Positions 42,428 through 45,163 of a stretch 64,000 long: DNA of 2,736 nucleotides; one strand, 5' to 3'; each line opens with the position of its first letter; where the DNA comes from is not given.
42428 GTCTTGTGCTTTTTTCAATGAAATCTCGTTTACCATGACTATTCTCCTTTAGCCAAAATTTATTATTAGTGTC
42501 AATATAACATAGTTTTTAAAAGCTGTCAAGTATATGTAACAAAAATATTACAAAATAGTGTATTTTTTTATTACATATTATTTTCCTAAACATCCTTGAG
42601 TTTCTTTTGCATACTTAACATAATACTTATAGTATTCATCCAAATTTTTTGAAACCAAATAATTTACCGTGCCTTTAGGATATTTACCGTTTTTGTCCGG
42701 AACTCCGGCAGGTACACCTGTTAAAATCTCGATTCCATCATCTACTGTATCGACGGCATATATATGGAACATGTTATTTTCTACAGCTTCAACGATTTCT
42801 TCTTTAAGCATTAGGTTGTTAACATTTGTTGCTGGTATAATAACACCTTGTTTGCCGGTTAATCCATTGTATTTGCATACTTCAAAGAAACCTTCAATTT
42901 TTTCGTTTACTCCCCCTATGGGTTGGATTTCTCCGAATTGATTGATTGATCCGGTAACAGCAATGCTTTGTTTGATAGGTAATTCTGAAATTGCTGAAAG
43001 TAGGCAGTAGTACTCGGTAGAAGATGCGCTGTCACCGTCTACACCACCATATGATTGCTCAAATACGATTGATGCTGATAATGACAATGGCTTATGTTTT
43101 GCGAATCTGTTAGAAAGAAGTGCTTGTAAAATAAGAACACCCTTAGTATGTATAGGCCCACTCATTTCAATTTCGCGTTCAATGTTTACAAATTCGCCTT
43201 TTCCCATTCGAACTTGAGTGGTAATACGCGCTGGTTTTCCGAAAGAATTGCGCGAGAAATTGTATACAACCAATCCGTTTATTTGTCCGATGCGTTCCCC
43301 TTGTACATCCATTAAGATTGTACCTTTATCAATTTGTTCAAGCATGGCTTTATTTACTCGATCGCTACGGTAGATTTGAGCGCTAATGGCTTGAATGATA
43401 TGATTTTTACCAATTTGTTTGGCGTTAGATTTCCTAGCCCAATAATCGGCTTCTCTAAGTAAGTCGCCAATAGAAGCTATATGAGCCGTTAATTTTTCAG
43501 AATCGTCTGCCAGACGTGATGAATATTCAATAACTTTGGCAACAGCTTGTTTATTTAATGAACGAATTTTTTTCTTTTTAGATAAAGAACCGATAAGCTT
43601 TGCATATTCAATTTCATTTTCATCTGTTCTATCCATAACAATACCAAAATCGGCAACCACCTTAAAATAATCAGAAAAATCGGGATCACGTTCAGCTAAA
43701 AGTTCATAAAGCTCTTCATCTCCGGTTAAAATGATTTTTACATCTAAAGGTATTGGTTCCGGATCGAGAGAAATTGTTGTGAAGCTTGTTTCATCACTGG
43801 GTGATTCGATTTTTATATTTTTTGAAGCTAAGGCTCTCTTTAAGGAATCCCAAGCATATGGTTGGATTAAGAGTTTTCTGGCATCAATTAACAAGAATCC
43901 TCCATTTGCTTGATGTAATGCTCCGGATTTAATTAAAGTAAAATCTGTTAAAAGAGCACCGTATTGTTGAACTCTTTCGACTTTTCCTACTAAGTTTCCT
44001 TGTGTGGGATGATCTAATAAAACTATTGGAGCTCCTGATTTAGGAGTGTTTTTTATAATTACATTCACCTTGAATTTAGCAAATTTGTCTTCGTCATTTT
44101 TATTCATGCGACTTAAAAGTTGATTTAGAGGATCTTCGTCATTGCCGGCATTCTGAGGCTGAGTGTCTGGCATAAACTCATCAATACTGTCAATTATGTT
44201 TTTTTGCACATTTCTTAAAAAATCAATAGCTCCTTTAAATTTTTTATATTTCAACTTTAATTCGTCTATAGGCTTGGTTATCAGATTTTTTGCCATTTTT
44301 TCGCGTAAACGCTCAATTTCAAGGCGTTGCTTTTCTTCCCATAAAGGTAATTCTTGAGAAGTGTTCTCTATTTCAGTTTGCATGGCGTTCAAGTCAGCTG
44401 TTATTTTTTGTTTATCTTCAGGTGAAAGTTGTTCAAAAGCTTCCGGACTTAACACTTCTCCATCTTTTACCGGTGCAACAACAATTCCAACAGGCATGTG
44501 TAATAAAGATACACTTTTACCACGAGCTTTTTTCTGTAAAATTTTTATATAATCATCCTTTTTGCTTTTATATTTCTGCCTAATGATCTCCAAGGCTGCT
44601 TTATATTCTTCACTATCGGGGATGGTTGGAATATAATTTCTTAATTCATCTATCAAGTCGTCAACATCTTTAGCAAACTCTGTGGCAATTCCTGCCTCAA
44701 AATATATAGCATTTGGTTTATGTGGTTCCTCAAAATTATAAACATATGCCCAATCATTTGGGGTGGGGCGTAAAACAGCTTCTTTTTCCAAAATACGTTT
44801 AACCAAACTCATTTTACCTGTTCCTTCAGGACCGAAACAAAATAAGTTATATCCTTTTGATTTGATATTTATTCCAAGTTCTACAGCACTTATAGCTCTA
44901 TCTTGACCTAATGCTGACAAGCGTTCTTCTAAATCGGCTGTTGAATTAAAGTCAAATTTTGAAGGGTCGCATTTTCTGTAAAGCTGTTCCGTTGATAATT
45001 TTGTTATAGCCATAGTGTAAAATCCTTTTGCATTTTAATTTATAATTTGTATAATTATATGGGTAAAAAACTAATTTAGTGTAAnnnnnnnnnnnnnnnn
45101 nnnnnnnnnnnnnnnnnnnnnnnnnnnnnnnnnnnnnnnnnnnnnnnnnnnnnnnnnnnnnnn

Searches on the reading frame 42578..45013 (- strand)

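Call 20: search_protein_families(library=ncbifam, proteins=[window:42578-45013:-], max_evalue=0.01)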
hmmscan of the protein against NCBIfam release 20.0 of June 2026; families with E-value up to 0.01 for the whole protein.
window:42578-45013:- (811 aa): 5 families
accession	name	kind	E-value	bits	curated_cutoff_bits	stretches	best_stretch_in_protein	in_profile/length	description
TIGR00764.1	lon_rel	equivalog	1.9e-46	158.9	516.6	1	318-762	162-590/608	ATP-dependent protease LonB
TIGR02903.1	spore_lon_C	equivalog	7.3e-13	47.9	678.8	1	655-734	520-592/615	Lon family ATP-dependent protease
TIGR02902.1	spore_lonB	equivalog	1.7e-10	40.2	723.3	1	481-744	266-518/531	ATP-dependent protease LonB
TIGR00763.1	lon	equivalog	3.9e-06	25.6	608.05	1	659-759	700-789/795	endopeptidase La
NF008053.0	PRK10787.1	equivalog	7.3e-05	21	891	1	658-761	675-767/784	endopeptidase La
